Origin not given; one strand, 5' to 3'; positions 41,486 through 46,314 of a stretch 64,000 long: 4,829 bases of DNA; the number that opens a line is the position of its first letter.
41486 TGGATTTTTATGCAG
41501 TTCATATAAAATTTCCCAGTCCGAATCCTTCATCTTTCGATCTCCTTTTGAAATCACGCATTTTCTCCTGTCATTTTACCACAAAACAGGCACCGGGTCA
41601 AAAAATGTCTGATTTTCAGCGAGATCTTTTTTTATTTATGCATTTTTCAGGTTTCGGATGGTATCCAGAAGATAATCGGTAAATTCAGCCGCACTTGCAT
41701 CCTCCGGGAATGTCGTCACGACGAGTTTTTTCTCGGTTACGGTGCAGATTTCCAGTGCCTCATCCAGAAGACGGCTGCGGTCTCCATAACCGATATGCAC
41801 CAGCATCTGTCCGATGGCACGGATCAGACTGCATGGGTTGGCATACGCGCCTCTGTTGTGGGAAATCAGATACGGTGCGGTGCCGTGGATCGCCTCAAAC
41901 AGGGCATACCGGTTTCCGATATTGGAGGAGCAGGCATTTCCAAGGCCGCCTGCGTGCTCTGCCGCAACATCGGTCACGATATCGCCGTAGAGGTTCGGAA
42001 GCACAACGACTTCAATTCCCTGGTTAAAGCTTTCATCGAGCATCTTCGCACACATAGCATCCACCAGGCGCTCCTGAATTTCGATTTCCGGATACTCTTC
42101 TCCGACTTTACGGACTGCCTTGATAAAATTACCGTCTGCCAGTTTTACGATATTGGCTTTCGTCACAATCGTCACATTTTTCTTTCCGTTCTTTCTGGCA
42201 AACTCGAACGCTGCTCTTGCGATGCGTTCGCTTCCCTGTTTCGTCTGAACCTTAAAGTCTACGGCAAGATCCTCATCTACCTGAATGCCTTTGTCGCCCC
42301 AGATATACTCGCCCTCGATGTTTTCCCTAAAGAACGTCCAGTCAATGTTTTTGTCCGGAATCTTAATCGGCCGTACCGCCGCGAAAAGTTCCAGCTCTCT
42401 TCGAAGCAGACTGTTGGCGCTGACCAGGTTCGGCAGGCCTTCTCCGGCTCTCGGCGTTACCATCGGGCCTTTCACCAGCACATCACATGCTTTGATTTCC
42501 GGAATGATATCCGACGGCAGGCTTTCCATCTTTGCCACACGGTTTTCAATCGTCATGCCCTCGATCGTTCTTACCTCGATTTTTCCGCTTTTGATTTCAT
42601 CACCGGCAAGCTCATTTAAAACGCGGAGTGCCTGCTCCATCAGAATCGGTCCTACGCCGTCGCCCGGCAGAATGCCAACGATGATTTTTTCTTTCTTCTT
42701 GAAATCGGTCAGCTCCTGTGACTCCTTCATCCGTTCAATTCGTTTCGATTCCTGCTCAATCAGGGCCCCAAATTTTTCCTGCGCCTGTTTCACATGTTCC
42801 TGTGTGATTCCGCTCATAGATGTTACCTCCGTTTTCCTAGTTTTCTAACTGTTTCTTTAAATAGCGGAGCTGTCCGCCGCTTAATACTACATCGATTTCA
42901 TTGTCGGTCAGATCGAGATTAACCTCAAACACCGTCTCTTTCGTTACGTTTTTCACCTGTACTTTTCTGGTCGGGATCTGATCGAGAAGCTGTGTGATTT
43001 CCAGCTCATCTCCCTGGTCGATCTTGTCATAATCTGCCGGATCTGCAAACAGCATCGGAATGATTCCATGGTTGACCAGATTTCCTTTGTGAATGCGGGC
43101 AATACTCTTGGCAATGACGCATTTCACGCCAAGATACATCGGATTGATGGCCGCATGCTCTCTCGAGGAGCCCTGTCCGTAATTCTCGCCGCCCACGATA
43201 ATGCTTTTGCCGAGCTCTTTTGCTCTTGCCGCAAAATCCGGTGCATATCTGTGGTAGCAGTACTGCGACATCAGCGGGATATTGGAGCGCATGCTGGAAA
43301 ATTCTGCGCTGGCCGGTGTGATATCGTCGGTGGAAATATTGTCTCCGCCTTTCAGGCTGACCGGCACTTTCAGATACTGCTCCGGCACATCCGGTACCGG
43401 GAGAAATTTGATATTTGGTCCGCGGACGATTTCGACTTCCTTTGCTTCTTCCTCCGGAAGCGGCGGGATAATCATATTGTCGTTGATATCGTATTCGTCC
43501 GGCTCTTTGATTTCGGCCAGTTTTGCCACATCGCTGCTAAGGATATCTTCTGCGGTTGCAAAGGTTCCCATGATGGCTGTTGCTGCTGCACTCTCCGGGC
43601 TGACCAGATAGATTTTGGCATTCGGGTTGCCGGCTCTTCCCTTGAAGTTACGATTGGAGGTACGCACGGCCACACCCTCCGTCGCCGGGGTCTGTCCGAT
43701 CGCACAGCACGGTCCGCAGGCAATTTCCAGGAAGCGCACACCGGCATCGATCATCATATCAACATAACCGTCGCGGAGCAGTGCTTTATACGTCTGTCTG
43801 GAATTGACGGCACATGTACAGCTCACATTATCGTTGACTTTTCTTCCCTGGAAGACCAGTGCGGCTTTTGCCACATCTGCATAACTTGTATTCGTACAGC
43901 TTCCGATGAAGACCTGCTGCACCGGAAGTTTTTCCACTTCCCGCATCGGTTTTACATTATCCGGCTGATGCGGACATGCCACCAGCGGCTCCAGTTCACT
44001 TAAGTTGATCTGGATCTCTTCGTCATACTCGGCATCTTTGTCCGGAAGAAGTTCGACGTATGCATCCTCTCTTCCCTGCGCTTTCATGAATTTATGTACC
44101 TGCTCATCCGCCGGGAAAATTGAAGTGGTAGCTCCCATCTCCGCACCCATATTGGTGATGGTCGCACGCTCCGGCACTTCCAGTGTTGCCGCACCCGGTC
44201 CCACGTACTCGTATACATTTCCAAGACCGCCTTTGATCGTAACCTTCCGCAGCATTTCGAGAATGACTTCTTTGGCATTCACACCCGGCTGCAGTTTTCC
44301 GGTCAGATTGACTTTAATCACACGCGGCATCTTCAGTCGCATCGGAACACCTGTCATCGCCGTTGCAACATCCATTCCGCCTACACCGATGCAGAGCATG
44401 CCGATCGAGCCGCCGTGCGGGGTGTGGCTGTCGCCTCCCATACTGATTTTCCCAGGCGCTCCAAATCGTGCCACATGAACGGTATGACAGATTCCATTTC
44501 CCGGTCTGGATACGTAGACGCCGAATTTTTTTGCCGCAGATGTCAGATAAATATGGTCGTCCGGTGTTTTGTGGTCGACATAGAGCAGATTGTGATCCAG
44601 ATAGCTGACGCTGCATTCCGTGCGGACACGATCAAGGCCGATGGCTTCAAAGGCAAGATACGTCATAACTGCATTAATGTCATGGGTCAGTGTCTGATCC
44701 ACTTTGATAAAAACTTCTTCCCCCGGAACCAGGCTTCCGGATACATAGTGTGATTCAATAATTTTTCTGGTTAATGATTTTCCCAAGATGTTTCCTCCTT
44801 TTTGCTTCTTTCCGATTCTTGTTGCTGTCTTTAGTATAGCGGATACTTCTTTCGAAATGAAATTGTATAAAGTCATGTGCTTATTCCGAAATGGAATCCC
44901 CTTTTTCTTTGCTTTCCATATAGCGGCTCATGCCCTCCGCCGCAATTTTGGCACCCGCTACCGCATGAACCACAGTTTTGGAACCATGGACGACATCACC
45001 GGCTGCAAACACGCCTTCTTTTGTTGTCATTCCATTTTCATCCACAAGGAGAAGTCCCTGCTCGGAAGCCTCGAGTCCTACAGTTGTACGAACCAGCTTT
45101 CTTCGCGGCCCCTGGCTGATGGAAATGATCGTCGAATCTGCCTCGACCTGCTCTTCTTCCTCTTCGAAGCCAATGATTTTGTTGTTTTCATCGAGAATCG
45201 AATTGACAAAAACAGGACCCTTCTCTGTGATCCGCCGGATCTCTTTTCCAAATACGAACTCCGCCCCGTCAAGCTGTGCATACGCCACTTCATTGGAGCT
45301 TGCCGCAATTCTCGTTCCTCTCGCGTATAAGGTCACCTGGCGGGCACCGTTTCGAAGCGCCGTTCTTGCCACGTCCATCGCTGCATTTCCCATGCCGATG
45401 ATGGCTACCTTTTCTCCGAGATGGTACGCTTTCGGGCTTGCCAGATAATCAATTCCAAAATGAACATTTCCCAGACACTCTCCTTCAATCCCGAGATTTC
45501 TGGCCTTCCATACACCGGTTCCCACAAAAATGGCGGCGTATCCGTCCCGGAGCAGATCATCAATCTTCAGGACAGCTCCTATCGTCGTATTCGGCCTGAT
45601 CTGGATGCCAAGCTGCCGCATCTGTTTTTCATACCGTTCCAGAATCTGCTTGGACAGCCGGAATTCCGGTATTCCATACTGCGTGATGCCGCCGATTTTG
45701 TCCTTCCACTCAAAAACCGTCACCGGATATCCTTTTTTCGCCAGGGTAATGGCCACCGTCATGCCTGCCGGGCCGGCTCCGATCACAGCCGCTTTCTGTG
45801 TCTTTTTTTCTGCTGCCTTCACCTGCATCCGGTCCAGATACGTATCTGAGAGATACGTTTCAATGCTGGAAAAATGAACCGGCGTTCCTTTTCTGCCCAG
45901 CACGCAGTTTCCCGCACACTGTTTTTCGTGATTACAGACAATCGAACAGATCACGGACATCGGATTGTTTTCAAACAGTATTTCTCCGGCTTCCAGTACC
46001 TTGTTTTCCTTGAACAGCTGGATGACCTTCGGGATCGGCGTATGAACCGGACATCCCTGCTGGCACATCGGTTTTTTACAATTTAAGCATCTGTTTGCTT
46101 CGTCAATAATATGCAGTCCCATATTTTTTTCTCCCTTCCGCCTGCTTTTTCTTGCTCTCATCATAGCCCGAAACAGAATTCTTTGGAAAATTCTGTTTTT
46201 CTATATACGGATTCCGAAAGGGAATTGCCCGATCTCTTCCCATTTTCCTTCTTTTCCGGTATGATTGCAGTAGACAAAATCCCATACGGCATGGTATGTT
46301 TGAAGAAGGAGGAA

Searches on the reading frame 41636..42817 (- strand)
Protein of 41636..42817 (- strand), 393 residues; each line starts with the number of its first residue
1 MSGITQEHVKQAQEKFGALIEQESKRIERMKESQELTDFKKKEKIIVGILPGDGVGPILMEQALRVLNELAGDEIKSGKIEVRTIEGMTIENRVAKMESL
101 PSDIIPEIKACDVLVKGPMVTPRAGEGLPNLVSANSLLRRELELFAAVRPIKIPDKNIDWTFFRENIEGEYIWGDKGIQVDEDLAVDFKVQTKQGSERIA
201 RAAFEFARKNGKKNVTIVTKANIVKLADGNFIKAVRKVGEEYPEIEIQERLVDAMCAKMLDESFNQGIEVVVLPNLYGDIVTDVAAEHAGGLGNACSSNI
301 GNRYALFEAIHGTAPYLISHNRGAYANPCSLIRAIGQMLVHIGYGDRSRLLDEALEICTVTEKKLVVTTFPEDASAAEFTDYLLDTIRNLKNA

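Call 80: search_protein_families(library=pfam, proteins=[window:41636-42817:-], max_evalue=0.00001)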
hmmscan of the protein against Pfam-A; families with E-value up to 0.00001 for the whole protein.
window:41636-42817:- (393 aa): 1 family
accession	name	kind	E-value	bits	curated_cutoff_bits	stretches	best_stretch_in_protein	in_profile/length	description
PF00180.25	Iso_dh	-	5.6e-60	203.9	27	1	47-357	2-321/348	Isocitrate/isopropylmalate dehydrogenase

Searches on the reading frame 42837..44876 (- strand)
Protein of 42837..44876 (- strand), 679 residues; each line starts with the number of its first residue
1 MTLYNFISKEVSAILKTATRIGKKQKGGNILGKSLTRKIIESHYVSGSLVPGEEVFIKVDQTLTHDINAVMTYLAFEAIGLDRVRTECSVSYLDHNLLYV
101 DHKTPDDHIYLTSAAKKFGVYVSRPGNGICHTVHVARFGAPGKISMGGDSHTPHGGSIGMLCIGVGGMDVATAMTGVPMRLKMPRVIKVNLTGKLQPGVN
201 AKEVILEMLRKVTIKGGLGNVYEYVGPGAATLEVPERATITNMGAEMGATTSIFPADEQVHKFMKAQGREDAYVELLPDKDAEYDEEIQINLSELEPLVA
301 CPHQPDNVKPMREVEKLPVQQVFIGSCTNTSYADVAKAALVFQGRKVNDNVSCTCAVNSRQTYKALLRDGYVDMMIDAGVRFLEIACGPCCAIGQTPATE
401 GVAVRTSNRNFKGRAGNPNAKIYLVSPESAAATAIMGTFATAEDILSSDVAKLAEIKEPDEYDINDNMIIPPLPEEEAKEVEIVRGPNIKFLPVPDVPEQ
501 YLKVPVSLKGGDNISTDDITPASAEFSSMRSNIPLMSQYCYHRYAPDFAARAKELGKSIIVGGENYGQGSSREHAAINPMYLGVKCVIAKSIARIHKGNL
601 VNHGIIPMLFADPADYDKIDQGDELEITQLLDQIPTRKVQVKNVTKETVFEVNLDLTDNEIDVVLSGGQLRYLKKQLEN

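Call 80: search_protein_families(library=pfam, proteins=[window:42837-44876:-], max_evalue=0.00001)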
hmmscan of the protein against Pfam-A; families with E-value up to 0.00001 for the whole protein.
window:42837-44876:- (679 aa): 2 families
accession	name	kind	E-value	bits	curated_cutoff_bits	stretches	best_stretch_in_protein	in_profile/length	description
PF00330.25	Aconitase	-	9.3e-99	331.9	28.7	1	38-437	2-463/463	Aconitase family (aconitate hydratase)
PF00694.25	Aconitase_C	-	3.6e-20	73.1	22.8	1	547-611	64-129/131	Aconitase C-terminal domain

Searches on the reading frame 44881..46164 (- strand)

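Call 80: search_protein_families(library=pfam, proteins=[window:44881-46164:-], max_evalue=0.00001)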
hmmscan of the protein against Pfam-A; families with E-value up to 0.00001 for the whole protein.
window:44881-46164:- (427 aa): 7 families
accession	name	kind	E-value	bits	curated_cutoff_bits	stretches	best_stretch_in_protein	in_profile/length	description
PF07992.20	Pyr_redox_2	-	6.1e-36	124.8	26.1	2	125-404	3-290/291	Pyridine nucleotide-disulphide oxidoreductase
PF14691.11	Fer4_20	-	6.8e-28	97.2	25.8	1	18-110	16-109/113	Dihydroprymidine dehydrogenase domain II, 4Fe-4S cluster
PF13738.12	Pyr_redox_3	-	1.8e-15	57.4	30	1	212-389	128-305/305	Pyridine nucleotide-disulphide oxidoreductase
PF00070.33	Pyr_redox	-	2.7e-13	50.7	22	1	124-203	1-71/82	Pyridine nucleotide-disulphide oxidoreductase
PF13450.12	NAD_binding_8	-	2.2e-08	34.7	21.9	1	127-159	1-33/68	NAD(P)-binding Rossmann-like domain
PF03486.20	HI0933_like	-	3.5e-07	30.4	50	0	124-158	2-36/244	HI0933-like protein Rossmann domain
PF01266.30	DAO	-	7.2e-07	29.5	27.9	0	125-159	2-37/353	FAD dependent oxidoreductase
